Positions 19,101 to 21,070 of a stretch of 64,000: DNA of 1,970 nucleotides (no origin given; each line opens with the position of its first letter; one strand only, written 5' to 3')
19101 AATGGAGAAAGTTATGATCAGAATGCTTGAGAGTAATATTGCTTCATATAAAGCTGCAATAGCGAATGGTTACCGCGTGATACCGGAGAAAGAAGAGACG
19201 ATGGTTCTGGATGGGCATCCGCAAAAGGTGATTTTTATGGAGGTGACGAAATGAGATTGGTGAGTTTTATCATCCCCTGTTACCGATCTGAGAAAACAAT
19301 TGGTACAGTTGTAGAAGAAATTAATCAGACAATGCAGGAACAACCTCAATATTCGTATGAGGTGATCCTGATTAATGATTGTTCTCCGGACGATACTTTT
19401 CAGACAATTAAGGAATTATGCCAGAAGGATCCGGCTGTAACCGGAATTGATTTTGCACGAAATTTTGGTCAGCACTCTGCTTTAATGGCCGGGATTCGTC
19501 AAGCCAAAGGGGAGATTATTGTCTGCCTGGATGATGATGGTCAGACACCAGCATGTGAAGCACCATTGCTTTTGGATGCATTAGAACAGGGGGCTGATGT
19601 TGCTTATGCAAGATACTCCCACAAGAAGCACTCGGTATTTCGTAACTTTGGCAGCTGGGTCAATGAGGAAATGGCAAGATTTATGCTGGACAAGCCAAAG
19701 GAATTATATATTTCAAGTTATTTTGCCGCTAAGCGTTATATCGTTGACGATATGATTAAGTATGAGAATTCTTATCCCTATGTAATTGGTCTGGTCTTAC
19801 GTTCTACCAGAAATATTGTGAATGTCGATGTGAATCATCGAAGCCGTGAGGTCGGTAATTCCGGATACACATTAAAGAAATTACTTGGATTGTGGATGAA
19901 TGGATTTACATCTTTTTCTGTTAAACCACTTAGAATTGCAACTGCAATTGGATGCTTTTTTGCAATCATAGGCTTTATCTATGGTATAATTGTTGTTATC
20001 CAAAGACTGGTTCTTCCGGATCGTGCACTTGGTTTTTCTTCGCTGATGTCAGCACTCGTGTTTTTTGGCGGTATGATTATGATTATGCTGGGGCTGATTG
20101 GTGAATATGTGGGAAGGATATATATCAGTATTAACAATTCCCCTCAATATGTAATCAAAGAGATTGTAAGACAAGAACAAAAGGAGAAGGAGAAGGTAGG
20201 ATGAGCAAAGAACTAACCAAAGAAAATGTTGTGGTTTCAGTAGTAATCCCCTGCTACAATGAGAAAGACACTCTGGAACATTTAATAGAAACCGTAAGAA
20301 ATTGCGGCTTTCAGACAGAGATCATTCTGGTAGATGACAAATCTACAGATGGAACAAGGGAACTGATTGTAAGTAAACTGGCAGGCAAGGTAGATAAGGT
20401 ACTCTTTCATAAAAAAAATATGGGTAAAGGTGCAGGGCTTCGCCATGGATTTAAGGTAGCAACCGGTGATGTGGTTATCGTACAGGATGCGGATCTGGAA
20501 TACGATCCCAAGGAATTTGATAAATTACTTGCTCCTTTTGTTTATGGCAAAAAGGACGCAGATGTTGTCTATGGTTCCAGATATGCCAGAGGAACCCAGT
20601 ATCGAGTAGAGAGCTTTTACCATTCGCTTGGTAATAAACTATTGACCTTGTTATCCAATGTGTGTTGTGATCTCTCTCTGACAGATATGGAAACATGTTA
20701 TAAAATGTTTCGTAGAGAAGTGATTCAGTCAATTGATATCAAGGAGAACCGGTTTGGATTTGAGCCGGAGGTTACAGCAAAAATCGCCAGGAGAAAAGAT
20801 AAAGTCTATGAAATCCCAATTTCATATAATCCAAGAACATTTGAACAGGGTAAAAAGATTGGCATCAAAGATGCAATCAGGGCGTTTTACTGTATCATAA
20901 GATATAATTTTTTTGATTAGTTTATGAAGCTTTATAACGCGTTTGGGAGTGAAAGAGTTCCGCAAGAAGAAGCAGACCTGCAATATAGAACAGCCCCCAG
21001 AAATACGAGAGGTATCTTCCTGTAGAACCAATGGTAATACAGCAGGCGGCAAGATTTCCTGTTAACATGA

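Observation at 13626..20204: Arn/Gtr-like module predicted to attach an N-acetylated 4-amino-4,6-dideoxyhexose through a polyprenyl-phosphate carrier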

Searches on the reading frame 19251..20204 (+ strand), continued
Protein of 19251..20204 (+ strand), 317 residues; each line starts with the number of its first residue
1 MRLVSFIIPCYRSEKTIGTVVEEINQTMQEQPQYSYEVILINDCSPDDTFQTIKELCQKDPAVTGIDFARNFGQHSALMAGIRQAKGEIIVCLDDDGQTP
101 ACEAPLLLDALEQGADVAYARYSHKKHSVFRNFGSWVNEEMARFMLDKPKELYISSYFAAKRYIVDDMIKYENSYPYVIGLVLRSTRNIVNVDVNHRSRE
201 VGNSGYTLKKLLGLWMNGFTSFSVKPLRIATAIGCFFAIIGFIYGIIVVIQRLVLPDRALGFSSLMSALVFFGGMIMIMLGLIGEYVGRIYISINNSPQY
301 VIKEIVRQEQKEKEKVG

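Call 77: find_homologous_proteins(query=window:19251-20204:+, max_evalue=1e-60)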
Query window:19251-20204:+ (317 aa): 7996 proteins with E <= 1e-60 among 8000 candidates; the best 120 are listed.
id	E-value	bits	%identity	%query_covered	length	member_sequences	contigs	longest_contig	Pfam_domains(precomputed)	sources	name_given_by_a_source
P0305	1.5e-209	712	100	100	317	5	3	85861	PF10111.15,PF13641.13,PF00535.33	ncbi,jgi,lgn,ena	-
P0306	1.7e-165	568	78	98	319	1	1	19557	PF00535.33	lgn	-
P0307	3.0e-165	567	77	98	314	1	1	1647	PF10111.15,PF00535.33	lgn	-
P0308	1.2e-164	565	79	97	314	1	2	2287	PF10111.15,PF13641.13,PF00535.33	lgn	-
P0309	1.2e-164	565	78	99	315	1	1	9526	PF10111.15,PF13641.13,PF00535.33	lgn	-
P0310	4.5e-164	563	77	99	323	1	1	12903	PF10111.15,PF00535.33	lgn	-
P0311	1.1e-163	562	78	99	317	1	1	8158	PF00535.33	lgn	-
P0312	2.4e-163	561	75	99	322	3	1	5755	PF10111.15,PF00535.33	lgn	-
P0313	5.0e-162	556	76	99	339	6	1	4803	PF00535.33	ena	-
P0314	5.1e-162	556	76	99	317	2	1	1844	PF10111.15,PF00535.33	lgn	-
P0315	7.7e-162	556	76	98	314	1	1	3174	PF10111.15,PF00535.33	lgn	-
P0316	1.2e-161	555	79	96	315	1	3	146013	PF10111.15,PF00535.33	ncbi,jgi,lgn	-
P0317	1.2e-161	555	79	96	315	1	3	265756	PF10111.15,PF13641.13,PF00535.33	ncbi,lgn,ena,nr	ncbi:MAG: glycosyltransferase family 2 protein [Lachnospiraceae bacterium]|nr:glycosyltransferase fa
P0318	1.4e-161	555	79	96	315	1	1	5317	PF10111.15,PF13641.13,PF00535.33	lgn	-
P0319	1.6e-161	555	79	96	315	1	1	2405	PF10111.15,PF00535.33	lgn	-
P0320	3.8e-161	553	77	98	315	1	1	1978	PF10111.15,PF00535.33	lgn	-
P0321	5.4e-161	553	75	98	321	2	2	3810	PF13641.13,PF00535.33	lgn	-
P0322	8.4e-161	552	78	96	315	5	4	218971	PF10111.15,PF13641.13,PF00535.33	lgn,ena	-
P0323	8.7e-161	552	78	96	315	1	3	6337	PF10111.15,PF00535.33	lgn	-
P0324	9.8e-161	552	78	96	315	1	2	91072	PF10111.15,PF00535.33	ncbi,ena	-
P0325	1.0e-160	552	78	96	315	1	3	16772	PF10111.15,PF00535.33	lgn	-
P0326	1.8e-160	551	78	96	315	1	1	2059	PF10111.15,PF13641.13,PF00535.33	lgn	-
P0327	1.8e-160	551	78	96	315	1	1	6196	PF10111.15,PF00535.33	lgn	-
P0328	2.2e-160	551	75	99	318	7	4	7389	PF10111.15,PF00535.33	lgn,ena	-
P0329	2.4e-160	551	76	98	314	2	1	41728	PF13641.13,PF00535.33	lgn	-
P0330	2.4e-160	551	78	96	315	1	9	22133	PF10111.15,PF00535.33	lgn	-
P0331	2.5e-160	551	78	96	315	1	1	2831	PF10111.15,PF13641.13,PF00535.33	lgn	-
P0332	2.5e-160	551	75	99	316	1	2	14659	PF13641.13,PF00535.33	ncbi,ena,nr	ncbi:MAG: glycosyltransferase family 2 protein [Lachnospiraceae bacterium]|nr:glycosyltransferase fa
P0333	2.7e-160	551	78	96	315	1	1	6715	PF10111.15,PF00535.33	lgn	-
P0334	2.9e-160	551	78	96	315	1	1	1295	PF10111.15,PF00535.33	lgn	-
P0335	2.9e-160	551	75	99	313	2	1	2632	PF10111.15,PF00535.33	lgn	-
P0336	4.8e-160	550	76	99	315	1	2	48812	PF10111.15,PF13641.13,PF00535.33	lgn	-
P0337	1.9e-159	548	76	98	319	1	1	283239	PF10111.15,PF13641.13,PF00535.33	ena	-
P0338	2.5e-158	544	73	100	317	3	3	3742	PF10111.15,PF13641.13,PF00535.33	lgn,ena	-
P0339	8.9e-158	542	75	98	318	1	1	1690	PF00535.33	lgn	-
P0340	1.2e-157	542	73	99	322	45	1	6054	PF13641.13,PF00535.33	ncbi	-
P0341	2.7e-157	541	76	98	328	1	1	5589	PF00535.33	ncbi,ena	-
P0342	2.8e-157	541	74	98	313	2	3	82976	PF10111.15,PF13641.13,PF00535.33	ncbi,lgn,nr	ncbi:MAG: glycosyltransferase family 2 protein [Lachnospiraceae bacterium]|nr:glycosyltransferase fa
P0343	3.6e-157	540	75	99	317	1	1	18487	PF10111.15,PF13641.13,PF00535.33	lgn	-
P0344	4.6e-157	540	73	98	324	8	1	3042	PF13641.13,PF00535.33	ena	-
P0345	7.1e-157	539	76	95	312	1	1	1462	PF10111.15,PF13641.13,PF00535.33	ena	-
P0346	1.3e-156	539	74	98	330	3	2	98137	PF00535.33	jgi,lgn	-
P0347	1.7e-156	538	75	99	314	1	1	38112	PF10111.15,PF13641.13,PF00535.33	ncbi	-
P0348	2.0e-156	538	76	96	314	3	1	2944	PF10111.15,PF13641.13,PF00535.33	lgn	-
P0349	2.5e-156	538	72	98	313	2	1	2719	PF10111.15,PF13641.13,PF00535.33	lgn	-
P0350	2.6e-156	538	73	98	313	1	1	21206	PF10111.15,PF13641.13,PF00535.33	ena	-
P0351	2.6e-156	538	74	99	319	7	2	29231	PF10111.15,PF13641.13,PF00535.33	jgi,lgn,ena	-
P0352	2.7e-156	538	73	99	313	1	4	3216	PF10111.15,PF13641.13,PF00535.33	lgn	-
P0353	3.6e-156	537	72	98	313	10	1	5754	PF10111.15,PF13641.13,PF00535.33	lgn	-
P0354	5.9e-156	536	73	98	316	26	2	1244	PF10111.15,PF13641.13,PF00535.33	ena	-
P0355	1.1e-155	536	75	98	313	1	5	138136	PF10111.15,PF13641.13,PF00535.33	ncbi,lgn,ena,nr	ncbi:MAG: glycosyltransferase family 2 protein [Lachnospiraceae bacterium]|nr:glycosyltransferase fa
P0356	1.6e-155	535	75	99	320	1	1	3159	PF10111.15,PF00535.33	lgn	-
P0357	1.7e-155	535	76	96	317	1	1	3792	PF10111.15,PF13641.13,PF00535.33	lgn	-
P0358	1.7e-155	535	72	97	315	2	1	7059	PF10111.15,PF13641.13,PF00535.33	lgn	-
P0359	1.7e-155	535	76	96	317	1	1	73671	PF10111.15,PF13641.13,PF00535.33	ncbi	-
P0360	2.1e-155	535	75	98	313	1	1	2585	PF10111.15,PF13641.13,PF00535.33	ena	-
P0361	2.2e-155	535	74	98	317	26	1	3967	PF10111.15,PF13641.13,PF00535.33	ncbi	-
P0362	5.9e-155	533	73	98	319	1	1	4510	PF10111.15,PF13641.13,PF00535.33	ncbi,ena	-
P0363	3.0e-154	531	75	96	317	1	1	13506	PF10111.15,PF13641.13,PF00535.33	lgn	-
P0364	9.7e-154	529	71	98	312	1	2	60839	PF10111.15,PF13641.13,PF00535.33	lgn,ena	-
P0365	1.6e-153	528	57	96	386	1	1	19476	PF00535.33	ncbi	-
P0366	4.2e-153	527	73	98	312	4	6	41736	PF10111.15,PF13641.13,PF00535.33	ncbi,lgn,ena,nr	ncbi:MAG: glycosyltransferase family 2 protein [Lachnospiraceae bacterium]|nr:glycosyltransferase fa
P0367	6.7e-153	526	75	97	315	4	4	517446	PF10111.15,PF13641.13,PF00535.33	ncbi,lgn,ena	-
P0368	8.4e-153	526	74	99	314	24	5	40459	PF10111.15,PF13641.13,PF00535.33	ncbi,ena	-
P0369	1.5e-152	525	71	98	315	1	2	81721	PF10111.15,PF13641.13,PF00535.33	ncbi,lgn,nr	ncbi:MAG: glycosyltransferase family 2 protein [Lachnospiraceae bacterium]|nr:glycosyltransferase fa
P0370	1.9e-152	525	70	98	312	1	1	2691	PF10111.15,PF13641.13,PF00535.33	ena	-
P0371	4.6e-152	524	71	98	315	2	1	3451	PF10111.15,PF13641.13,PF00535.33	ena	-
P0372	4.8e-152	524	73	98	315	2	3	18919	PF10111.15,PF13641.13,PF00535.33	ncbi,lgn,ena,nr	ncbi:MAG: glycosyltransferase family 2 protein [Lachnospiraceae bacterium]|nr:glycosyltransferase fa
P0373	6.2e-152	523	72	96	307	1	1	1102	PF00535.33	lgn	-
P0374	1.9e-151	522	72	99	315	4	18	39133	PF10111.15,PF13641.13,PF00535.33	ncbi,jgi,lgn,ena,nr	ncbi:MAG: glycosyltransferase family 2 protein [Lachnospiraceae bacterium]|nr:glycosyltransferase fa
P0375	7.4e-151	520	72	99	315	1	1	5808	PF10111.15,PF13641.13,PF00535.33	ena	-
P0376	7.4e-151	520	70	98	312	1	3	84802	PF10111.15,PF13641.13,PF00535.33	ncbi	-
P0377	9.6e-151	519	71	97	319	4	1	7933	PF10111.15,PF13641.13,PF00535.33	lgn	-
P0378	1.2e-150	519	70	99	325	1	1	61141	PF10111.15,PF13641.13,PF00535.33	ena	-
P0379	2.2e-150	518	70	99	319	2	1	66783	PF10111.15,PF00535.33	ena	-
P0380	2.2e-150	518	71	99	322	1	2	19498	PF10111.15,PF13641.13,PF00535.33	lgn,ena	-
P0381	3.5e-150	517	73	97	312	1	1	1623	PF10111.15,PF13641.13,PF00535.33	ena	-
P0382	6.2e-150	517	70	99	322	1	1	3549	PF10111.15,PF00535.33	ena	-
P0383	8.4e-150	516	68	98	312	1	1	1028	PF10111.15,PF13641.13,PF00535.33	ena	-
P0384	1.5e-149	515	70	99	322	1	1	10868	PF10111.15,PF00535.33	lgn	-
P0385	1.8e-149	515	68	98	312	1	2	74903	PF10111.15,PF00535.33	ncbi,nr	ncbi:MAG: glycosyltransferase family 2 protein [Lachnospiraceae bacterium]|nr:glycosyltransferase fa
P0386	2.6e-149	515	70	99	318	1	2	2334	PF10111.15,PF13641.13,PF00535.33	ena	-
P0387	2.9e-149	514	70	99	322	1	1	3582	PF10111.15,PF00535.33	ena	-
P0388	5.5e-149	514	70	99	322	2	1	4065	PF10111.15,PF00535.33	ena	-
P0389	1.1e-148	513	69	100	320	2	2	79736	PF10111.15,PF13641.13,PF00535.33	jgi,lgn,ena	-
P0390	1.9e-148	512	72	96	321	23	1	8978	PF10111.15,PF00535.33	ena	-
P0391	5.9e-148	510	70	99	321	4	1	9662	PF10111.15,PF13641.13,PF00535.33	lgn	-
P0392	1.5e-147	509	70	98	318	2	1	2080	PF10111.15,PF13641.13,PF00535.33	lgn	-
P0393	1.8e-147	509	70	98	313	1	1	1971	PF10111.15,PF13641.13,PF00535.33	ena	-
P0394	7.6e-147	507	68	98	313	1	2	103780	PF10111.15,PF13641.13,PF00535.33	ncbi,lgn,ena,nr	ncbi:MAG: glycosyltransferase family 2 protein [Lachnospiraceae bacterium]|nr:glycosyltransferase fa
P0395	1.1e-146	506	68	99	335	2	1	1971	PF10111.15,PF13641.13,PF00535.33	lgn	-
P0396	2.1e-146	505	71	97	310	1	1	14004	PF10111.15,PF13641.13,PF00535.33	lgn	-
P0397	2.2e-146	505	66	99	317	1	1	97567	PF10111.15,PF00535.33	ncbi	-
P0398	4.3e-146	504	71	96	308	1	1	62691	PF10111.15,PF00535.33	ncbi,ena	-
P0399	4.8e-146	504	66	99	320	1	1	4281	PF10111.15,PF13641.13,PF00535.33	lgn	-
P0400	5.5e-146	504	67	98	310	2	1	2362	PF10111.15,PF00535.33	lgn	-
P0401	6.2e-146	504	68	98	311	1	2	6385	PF10111.15,PF13641.13,PF00535.33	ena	-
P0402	6.6e-146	503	68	99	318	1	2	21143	PF10111.15,PF13641.13,PF00535.33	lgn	-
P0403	7.6e-146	503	69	99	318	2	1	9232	PF10111.15,PF13641.13,PF00535.33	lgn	-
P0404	8.8e-146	503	67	98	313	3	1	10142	PF10111.15,PF13641.13,PF00535.33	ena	-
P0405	8.8e-146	503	68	98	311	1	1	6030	PF10111.15,PF13641.13,PF00535.33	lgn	-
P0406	1.1e-145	503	68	99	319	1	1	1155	PF10111.15,PF13641.13,PF00535.33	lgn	-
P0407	1.4e-145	502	68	98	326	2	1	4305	PF10111.15,PF13641.13,PF00535.33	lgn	-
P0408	1.6e-145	502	68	99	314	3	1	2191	PF10111.15,PF13641.13,PF00535.33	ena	-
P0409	1.6e-145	502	70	96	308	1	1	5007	PF10111.15,PF00535.33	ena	-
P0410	2.3e-145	502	69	98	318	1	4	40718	PF10111.15,PF13641.13,PF00535.33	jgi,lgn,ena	-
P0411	3.0e-145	501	70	96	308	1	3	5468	PF10111.15,PF00535.33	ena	-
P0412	3.1e-145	501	69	98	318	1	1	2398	PF10111.15,PF13641.13,PF00535.33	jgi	-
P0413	3.3e-145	501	68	98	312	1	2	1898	PF10111.15,PF13641.13,PF00535.33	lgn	-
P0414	3.5e-145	501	68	99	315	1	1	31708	PF10111.15,PF13641.13,PF00535.33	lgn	-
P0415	4.2e-145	501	69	98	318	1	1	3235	PF10111.15,PF13641.13,PF00535.33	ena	-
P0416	6.4e-145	500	68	99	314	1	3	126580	PF10111.15,PF13641.13,PF00535.33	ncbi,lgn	-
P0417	7.3e-145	500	69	98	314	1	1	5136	PF10111.15,PF00535.33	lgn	-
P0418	9.0e-145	500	69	99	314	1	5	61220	PF10111.15,PF13641.13,PF00535.33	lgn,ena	-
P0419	9.6e-145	500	67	97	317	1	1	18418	PF10111.15,PF00535.33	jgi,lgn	-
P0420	9.7e-145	500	67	97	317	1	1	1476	PF10111.15,PF00535.33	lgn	-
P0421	1.1e-144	499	68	99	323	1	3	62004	PF10111.15,PF13641.13,PF00535.33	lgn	-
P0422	1.2e-144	499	68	99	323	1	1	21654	PF10111.15,PF13641.13,PF00535.33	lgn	-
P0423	1.3e-144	499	70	99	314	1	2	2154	PF10111.15,PF13641.13,PF00535.33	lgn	-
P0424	1.3e-144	499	68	99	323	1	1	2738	PF10111.15,PF13641.13,PF00535.33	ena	-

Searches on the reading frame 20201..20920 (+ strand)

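Call 3: search_protein_families(library=pfam, proteins=[window:20201-20920:+], max_evalue=0.01)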
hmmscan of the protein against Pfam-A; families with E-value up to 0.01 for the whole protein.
window:20201-20920:+ (239 aa): 4 families
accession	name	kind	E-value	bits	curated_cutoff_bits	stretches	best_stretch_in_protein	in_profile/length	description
PF00535.33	Glycos_transf_2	-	6.6e-32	111.2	23.3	1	13-177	1-166/168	Glycosyl transferase family 2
PF13641.12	Glyco_tranf_2_3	-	4e-09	37.3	27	1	12-130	3-126/230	Glycosyltransferase like family 2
PF10111.15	Glyco_tranf_2_2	-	7.1e-07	29.4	27.3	1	13-111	1-104/276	Glycosyltransferase like family 2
PF13704.12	Glyco_tranf_2_4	-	0.00024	22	27.5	1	20-59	2-40/98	Glycosyl transferase family 2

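Call 4: search_protein_families(library=ncbifam, proteins=[window:20201-20920:+], max_evalue=0.01)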
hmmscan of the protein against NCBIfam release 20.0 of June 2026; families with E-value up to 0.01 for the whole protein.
window:20201-20920:+ (239 aa): 25 families
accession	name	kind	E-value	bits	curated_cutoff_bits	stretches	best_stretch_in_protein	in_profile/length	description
TIGR04182.1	glyco_TIGR04182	equivalog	3.7e-35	121.7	325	1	12-235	2-217/293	S-layer glycoprotein N-glycosyltransferase AglJ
NF007986.1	PRK10714.1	equivalog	9.1e-23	80.7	529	1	11-219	7-210/316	undecaprenyl-phosphate 4-deoxy-4-formamido-L-arabinose transferase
NF047588.1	GlcsyltransPgfSStrep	equivalog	9.8e-19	67.7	500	1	12-185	3-176/308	glycosyltransferase PgfS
NF058614.1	PPMAGASynPpgS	equivalog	1.1e-17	64.2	370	1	13-208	3-195/226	polyprenyl-phospho-N-acetylgalactosaminyl synthase PpgS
TIGR03937.1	PgaC_IcaA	equivalog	5.7e-17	61.8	422.3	1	6-117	41-154/407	poly-beta-1,6-N-acetyl-D-glucosamine synthase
NF041391.1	DPhHxTase_Halo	equivalog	2.1e-16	59.6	375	1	18-214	3-188/213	dolichyl-phosphate hexose transferase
NF010496.0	PRK13915.1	equivalog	7.3e-16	58.1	262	1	6-117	27-146/307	glucosyl-3-phosphoglycerate synthase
TIGR04283.1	glyco_like_mftF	equivalog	7.3e-14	51.9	182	1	12-114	1-97/221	TIGR04283 family arsenosugar biosynthesis glycosyltransferase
NF007482.0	PRK10073.1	equivalog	1.8e-13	50.2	423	1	9-111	5-108/334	glycosyltransferase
NF047683.1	TeichurnBiosyTuaG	equivalog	1.3e-12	48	400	1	7-111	3-109/252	teichuronic acid biosynthesis protein TuaG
TIGR03965.1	mycofact_glyco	equivalog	9.2e-12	44.6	280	1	7-114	71-180/467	mycofactocin biosynthesis glycosyltransferase MftF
NF041875.1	EPS_EpsD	equivalog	1.1e-11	44.7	370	1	12-111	1-102/325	exopolysaccharide biosynthesis glycosyltransferase EpsD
NF053739.1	GlytfEpsEBac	equivalog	9.2e-10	37.9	450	1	12-107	3-101/265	glycosyltransferase EpsE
NF050050.1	ProtGlycPglI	equivalog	2e-07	30.7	500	1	11-109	3-104/306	GalNAc(5)-diNAcBac-PP-undecaprenol beta-1,3-glucosyltransferase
TIGR03111.1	glyc2_xrt_Gpos1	hypoth_equivalog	2.1e-07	30.1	363.95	1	6-112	45-155/439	TIGR03111 family XrtG-associated glycosyltransferase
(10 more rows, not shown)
